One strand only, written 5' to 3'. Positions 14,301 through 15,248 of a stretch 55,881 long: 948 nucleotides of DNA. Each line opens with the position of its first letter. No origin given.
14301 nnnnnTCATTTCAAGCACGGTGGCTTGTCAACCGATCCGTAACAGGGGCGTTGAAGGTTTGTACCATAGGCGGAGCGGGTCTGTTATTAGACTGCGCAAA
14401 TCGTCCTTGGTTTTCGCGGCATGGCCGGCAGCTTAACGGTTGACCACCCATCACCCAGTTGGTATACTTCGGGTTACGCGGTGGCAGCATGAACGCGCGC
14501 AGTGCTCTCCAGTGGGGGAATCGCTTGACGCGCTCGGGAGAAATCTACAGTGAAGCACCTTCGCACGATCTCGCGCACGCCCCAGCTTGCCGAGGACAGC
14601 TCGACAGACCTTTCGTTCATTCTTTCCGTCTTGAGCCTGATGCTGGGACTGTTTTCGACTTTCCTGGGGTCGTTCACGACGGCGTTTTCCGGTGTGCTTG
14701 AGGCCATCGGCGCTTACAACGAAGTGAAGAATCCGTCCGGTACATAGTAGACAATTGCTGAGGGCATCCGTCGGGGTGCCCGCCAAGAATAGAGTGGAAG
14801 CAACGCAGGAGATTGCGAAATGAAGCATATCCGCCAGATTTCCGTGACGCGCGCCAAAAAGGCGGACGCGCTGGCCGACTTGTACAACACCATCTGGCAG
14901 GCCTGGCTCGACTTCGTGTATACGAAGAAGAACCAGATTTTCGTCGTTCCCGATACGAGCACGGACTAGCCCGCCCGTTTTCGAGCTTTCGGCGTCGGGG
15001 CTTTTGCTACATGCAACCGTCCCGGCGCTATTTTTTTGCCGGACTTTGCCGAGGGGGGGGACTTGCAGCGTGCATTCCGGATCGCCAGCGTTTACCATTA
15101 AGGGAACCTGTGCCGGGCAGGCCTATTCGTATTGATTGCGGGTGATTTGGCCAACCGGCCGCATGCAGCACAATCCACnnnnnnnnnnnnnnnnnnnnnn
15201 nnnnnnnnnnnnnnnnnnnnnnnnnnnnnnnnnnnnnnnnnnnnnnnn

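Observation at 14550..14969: Two adjacent small ORFs share a 21-residue N-terminal segment but have unrelated C-terminal parts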

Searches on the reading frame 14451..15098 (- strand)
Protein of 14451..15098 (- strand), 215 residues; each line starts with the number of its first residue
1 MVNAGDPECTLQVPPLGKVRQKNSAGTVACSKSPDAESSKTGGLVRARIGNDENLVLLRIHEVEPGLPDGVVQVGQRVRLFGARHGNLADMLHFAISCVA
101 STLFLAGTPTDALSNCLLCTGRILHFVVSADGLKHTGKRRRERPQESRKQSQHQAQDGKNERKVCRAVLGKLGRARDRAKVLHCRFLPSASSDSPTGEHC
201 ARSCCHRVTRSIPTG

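Call 70: search_protein_families(library=pfam, proteins=[window:14451-15098:-], max_evalue=1)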
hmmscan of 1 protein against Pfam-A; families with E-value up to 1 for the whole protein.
window:14451-15098:- (215 aa): 0 families
